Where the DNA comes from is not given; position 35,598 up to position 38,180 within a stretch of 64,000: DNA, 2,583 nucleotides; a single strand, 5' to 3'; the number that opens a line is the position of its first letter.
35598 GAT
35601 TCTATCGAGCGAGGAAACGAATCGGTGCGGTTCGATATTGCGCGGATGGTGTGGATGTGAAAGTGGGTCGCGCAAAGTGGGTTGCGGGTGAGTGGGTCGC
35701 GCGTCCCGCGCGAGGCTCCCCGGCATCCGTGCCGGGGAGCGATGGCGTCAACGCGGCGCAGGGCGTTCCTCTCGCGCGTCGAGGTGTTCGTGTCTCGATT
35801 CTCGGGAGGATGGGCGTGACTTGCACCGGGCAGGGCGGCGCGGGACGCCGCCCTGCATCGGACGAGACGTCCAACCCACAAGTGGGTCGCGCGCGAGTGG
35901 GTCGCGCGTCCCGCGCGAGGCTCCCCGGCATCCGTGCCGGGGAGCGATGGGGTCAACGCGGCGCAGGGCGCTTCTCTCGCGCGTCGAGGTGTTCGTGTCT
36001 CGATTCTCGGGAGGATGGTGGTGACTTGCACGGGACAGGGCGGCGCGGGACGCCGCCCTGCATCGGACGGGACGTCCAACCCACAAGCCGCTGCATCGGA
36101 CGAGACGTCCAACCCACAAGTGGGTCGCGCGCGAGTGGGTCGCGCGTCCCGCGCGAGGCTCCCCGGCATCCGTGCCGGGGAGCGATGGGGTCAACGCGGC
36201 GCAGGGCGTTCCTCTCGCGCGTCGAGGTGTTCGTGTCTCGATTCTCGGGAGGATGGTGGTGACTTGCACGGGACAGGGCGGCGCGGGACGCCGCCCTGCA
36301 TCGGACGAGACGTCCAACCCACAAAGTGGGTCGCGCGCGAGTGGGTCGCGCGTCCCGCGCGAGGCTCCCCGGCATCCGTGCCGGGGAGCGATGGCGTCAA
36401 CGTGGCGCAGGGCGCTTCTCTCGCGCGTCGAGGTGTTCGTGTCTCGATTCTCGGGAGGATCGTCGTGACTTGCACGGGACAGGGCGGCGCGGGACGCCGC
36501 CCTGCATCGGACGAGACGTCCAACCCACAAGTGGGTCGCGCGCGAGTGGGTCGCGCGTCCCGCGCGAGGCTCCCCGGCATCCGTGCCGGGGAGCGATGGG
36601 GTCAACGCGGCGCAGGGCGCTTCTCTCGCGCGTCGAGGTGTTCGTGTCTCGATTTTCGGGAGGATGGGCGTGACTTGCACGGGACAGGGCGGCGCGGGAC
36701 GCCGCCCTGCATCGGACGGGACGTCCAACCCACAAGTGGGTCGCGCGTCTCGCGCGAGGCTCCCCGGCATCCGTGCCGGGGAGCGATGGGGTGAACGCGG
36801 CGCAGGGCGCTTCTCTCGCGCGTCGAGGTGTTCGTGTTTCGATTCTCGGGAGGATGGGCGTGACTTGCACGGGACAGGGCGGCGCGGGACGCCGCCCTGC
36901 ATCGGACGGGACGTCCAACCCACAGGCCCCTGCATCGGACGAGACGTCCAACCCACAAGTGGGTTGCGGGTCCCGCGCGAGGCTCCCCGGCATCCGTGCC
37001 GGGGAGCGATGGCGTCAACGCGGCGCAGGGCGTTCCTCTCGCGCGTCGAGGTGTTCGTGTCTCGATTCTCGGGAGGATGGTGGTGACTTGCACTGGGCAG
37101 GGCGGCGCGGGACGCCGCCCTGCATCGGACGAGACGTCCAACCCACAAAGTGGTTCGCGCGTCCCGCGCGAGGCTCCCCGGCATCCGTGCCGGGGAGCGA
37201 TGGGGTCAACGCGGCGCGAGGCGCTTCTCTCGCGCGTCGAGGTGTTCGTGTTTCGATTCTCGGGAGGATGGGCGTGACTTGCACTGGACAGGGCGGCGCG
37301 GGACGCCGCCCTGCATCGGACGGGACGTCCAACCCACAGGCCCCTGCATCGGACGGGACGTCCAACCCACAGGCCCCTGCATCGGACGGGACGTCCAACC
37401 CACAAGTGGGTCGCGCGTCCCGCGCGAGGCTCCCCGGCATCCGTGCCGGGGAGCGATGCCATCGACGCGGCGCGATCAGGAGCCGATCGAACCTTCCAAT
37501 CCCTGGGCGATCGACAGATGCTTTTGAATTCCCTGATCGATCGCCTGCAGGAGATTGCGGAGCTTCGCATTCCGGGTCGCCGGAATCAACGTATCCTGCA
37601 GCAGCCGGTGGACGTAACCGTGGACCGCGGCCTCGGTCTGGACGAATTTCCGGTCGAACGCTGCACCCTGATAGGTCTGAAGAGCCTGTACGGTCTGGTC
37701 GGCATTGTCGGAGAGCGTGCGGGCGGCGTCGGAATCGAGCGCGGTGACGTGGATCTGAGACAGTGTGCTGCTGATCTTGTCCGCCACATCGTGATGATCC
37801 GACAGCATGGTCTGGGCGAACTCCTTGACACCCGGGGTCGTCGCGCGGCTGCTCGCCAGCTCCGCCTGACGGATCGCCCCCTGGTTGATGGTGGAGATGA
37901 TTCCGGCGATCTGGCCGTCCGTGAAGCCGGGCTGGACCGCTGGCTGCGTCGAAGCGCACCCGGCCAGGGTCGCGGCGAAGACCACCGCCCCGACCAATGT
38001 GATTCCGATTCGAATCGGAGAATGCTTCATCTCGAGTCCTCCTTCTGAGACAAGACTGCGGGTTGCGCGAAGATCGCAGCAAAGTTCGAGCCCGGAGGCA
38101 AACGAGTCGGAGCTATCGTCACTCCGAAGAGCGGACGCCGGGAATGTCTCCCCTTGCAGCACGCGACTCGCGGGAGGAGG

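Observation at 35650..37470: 1.8-kb intergenic tandem array of hairpin-bearing ~200-bp units filling a promoter region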

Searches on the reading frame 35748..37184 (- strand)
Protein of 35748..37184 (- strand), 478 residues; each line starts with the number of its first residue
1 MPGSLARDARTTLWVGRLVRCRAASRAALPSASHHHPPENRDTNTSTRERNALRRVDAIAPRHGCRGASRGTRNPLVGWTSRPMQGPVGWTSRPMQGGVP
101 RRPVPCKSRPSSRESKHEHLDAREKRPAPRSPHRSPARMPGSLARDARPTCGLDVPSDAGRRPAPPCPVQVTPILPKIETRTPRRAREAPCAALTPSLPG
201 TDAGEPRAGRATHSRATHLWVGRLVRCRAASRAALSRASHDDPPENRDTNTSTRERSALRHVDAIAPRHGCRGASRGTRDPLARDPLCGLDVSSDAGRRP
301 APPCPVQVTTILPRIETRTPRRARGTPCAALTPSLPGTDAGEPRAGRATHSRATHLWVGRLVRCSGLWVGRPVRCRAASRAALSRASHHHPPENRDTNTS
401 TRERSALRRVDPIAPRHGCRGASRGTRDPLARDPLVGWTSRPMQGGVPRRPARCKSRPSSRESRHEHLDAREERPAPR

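Call 30: find_homologous_proteins(query=window:35748-37184:-, max_evalue=0.001)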
Query window:35748-37184:- (478 aa): 6 proteins with E <= 0.001 among 8000 candidates.
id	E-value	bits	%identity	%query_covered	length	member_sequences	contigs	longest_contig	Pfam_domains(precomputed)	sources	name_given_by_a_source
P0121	0.0e+0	1044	100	100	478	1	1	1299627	-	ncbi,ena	-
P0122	1.8e-161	557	41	69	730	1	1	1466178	-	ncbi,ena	-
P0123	8.0e-94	334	44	44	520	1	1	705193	-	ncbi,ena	-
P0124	1.0e-80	290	44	71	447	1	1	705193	-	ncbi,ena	-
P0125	6.0e-74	268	40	85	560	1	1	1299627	-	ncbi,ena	-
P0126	7.2e-60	222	48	58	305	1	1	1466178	-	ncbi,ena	-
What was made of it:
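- Long open frames on both strands are called as genes in the source assembly (P0121, call 30).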

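Call 31: find_encoding_contigs(protein=P0122, flank=6000, max_places=4)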
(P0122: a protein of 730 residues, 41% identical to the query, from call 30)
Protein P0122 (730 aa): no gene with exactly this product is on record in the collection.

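Call 32: find_encoding_contigs(protein=P0123, flank=6000, max_places=4)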
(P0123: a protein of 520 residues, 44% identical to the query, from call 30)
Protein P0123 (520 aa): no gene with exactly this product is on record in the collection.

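Call 33: find_encoding_contigs(protein=P0125, flank=6000, max_places=4)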
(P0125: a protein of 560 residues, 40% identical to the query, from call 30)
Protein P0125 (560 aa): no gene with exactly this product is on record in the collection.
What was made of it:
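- On REP / BIME: The source genome outside the window could not be fetched (calls 31-33).
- The rest of the genome could not be read (calls 31-33).
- Tried and rejected: The look-ups found nothing on record (calls 31-33), so I worked from back-translated degenerate DNA instead.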

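Call 37: list_cluster_members(proteins=[P0121, P0122, P0123, P0124, P0125, P0126, P0127, P0128, P0129, P0130])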
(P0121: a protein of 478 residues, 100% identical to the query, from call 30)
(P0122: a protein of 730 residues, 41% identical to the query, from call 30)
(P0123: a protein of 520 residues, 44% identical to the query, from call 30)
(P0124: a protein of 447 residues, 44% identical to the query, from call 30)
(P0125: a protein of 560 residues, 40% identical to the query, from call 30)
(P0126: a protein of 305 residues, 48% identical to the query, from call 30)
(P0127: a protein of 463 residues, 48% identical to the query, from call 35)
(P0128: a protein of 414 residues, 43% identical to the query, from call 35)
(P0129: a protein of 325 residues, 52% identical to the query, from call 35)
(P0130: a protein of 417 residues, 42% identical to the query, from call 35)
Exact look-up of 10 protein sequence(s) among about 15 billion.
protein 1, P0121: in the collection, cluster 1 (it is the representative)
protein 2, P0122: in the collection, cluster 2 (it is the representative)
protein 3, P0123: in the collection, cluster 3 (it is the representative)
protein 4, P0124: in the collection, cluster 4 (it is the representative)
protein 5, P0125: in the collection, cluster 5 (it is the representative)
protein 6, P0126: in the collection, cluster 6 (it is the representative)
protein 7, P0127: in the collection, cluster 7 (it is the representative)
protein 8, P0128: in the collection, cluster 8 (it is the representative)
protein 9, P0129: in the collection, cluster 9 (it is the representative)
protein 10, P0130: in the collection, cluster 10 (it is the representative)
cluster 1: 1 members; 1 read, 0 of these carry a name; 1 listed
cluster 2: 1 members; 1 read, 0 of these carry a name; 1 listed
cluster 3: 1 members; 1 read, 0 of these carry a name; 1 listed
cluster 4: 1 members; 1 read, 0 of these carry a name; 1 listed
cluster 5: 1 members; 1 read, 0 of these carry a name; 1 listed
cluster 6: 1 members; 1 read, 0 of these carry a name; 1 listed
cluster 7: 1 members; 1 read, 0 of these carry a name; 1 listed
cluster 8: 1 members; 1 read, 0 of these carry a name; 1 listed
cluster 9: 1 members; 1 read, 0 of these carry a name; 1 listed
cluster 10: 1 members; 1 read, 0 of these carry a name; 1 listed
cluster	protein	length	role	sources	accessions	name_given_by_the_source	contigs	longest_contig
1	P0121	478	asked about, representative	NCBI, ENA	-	-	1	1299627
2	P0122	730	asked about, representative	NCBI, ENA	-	-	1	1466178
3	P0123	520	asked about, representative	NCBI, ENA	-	-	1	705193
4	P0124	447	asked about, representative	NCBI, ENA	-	-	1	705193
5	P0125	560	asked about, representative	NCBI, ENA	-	-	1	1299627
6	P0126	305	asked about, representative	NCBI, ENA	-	-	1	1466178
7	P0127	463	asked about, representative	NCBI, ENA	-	-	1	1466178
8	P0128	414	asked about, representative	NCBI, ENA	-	-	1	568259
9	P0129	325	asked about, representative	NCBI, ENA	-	-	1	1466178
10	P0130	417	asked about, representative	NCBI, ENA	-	-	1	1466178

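Call 40: search_protein_representatives(protein=window:35748-37184:-)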
Query: 478 residues. Proteins with E-value up to 0.001 (for the whole library): 13; up to 1e-10: 13; up to 1e-30: 9. The best 13 are listed.
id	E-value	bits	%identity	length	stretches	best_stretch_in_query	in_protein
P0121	0.0e+00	1044.3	100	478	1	1-478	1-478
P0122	5.7e-162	556.6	70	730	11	199-337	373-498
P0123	2.5e-94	333.5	61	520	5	87-200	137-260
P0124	3.2e-81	290.3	66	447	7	314-447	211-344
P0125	1.9e-74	267.9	61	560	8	139-270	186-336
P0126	2.3e-60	221.5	61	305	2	136-300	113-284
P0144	1.1e-48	183.0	71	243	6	14-106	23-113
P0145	1.4e-40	156.2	65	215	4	32-104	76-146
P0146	4.2e-39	151.4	64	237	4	220-337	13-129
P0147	1.7e-30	123.0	63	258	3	199-282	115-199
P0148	5.1e-30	121.4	73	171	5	288-337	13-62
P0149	1.0e-24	103.9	64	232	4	284-354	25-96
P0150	2.4e-24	102.7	64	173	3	106-215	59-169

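Call 41: list_cluster_members(proteins=[P0144, P0145, P0146, P0147, P0148, P0149, P0150, P0131, P0136, P0140])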
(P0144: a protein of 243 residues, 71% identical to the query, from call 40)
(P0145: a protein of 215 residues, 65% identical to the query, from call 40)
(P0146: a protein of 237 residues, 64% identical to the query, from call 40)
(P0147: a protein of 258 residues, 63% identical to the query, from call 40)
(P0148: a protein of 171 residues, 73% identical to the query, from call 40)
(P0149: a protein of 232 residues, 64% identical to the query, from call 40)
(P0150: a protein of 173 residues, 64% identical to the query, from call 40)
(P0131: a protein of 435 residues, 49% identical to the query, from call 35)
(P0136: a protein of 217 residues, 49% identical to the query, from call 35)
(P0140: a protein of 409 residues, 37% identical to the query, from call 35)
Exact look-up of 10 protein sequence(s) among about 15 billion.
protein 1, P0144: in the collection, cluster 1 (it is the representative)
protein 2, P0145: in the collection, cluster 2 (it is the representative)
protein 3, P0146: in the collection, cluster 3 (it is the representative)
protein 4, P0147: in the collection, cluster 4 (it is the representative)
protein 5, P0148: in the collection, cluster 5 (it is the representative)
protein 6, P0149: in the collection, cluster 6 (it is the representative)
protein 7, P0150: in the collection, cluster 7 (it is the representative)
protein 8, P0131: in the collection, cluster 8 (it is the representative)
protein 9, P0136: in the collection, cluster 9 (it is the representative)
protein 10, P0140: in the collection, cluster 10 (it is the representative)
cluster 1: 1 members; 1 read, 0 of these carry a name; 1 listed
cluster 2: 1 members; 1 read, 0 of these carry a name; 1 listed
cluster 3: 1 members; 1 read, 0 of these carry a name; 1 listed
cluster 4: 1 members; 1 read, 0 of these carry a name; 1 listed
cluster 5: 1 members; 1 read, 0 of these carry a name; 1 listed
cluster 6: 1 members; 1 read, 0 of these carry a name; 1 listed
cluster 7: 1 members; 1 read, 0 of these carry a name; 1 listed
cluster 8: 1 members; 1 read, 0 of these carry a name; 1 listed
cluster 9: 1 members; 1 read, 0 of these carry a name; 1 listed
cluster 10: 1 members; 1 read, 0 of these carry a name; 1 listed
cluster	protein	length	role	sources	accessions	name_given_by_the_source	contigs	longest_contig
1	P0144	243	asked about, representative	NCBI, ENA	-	-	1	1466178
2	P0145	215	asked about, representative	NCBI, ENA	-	-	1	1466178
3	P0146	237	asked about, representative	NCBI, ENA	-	-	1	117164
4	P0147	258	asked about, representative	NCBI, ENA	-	-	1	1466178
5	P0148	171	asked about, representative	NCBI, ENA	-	-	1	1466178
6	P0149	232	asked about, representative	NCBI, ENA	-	-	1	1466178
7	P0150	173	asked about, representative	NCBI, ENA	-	-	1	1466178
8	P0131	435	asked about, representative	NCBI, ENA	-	-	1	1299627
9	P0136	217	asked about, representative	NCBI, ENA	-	-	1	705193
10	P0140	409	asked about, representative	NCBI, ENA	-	-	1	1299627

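Call 77: search_protein_families(library=pfam, proteins=[window:35748-37184:-], max_evalue=0.001)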
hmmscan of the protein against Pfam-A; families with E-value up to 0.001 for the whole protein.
window:35748-37184:- (478 aa): 0 families

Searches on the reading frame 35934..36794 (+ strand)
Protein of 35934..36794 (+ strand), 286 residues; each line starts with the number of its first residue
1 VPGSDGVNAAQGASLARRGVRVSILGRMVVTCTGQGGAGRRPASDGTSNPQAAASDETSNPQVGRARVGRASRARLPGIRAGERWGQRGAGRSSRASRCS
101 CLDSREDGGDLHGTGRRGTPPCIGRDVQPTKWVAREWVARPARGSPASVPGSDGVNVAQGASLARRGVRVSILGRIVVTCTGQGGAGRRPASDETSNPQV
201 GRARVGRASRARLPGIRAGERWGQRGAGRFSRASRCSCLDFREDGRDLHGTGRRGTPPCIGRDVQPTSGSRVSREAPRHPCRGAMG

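Call 35: find_homologous_proteins(query=window:35934-36794:+, max_evalue=0.001)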
Query window:35934-36794:+ (286 aa): 17 proteins with E <= 0.001 among 8000 candidates.
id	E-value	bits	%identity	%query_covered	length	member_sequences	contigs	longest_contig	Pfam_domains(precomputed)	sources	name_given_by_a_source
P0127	8.4e-78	280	48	93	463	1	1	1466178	-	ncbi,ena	-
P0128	8.8e-63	231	43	91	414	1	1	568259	-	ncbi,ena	-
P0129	5.7e-62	228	52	69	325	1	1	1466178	-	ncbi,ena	-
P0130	4.1e-60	222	42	70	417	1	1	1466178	-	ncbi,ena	-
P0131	1.3e-56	210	49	63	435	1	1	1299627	-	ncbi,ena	-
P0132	7.1e-52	195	42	93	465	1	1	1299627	-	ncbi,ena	-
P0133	1.1e-42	165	41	87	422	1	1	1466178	-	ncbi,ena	-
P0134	7.6e-41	159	57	52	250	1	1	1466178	-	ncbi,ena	-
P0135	4.4e-39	153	46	75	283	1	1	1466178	-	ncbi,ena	-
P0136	2.2e-35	141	49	69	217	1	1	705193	-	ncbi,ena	-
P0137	2.5e-34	137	53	64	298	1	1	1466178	-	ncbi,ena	-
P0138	3.6e-30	124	44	42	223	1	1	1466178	-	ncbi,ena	-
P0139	1.6e-26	112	47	63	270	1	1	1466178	-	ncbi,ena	-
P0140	9.3e-21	93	37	87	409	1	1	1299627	-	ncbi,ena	-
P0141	1.1e-17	83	53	33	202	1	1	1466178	-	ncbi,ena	-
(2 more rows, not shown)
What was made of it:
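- All lie on contigs of 1,466,178, 1,299,627, 705,193, 568,259 or 117,164 bp (calls 30, 35, 37, 40, 41). About 29 further ORFs from similar arrays occur on five contigs (calls 30, 35, 40).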

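Call 77: search_protein_families(library=pfam, proteins=[window:35934-36794:+], max_evalue=0.001)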
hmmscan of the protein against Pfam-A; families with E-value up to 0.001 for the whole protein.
window:35934-36794:+ (286 aa): 0 families

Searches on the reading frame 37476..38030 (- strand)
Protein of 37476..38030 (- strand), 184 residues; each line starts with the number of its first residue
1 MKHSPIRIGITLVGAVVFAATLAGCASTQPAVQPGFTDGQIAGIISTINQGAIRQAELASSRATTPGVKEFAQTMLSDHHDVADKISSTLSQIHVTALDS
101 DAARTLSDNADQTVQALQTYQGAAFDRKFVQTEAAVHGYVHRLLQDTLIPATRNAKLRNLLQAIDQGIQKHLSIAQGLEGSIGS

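Call 10: find_encoding_contigs(protein=window:37476-38030:-, flank=10000, max_places=10)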
Protein window:37476-38030:- (184 aa): 2 contigs read that carry it; 2 places shown.
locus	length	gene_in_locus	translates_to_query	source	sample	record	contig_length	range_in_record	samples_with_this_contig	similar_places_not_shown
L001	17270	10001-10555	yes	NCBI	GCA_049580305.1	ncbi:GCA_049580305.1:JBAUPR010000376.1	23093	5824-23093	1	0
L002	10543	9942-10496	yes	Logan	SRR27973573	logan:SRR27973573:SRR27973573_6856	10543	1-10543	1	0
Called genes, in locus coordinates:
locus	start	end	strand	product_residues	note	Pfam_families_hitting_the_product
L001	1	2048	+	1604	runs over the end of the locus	PF21075:GDH_ACT1, PF21073:GDH_HM1, PF21076:GDH_ACT2, PF21079:GDH_HM2, PF21077:GDH_ACT3, PF21078:GDH_HM3, PF05088:Bac_GDH_CD, PF21074:GDH_C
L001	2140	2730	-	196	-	-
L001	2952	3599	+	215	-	PF13441:Gly-zipper_YMGG, PF05433:Rick_17kDa_Anti (weak), PF13488:Gly-zipper_Omp, PF00691:OmpA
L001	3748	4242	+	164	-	PF00011:HSP20, PF17886:ArsA_HSP20 (weak)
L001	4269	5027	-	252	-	PF04028:DUF374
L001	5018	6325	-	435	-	PF13439:Glyco_transf_4, PF13579:Glyco_trans_4_4, PF00534:Glycos_transf_1, PF13692:Glyco_trans_1_4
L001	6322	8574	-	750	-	-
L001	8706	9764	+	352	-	PF00710:Asparaginase, PF17763:Asparaginase_C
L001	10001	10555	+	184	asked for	PF13628:DUF4142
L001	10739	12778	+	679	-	PF00884:Sulfatase, PF01663:Phosphodiest, PF14559:TPR_19 (weak), PF23914:TPR_CcmH_CycH (weak), PF14559:TPR_19, PF13432:TPR_16 (weak), PF14559:TPR_19 (weak), PF13432:TPR_16 (weak), +8 more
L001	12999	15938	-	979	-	PF13620:CarboxypepD_reg, PF13715:CarbopepD_reg_2, PF22904:NOMO1-like_2nd (faint), PF17210:SdrD_B (weak), PF25183:OMP_b-brl_4 (weak)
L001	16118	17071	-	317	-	PF13354:Beta-lactamase2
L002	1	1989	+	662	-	?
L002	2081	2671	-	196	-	-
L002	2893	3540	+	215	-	PF13441:Gly-zipper_YMGG, PF05433:Rick_17kDa_Anti (weak), PF13488:Gly-zipper_Omp, PF00691:OmpA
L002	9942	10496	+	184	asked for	PF13628:DUF4142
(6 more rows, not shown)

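Call 77: search_protein_families(library=pfam, proteins=[window:37476-38030:-], max_evalue=0.001)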
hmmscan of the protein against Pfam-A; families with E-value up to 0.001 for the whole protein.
window:37476-38030:- (184 aa): 2 families
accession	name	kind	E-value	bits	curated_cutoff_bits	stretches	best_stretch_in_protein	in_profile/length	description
PF13628.12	DUF4142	-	1e-25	91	27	1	37-178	2-138/138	Domain of unknown function (DUF4142)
PF03713.19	DUF305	-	2.8e-05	24.7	27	1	50-166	13-138/151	Domain of unknown function (DUF305)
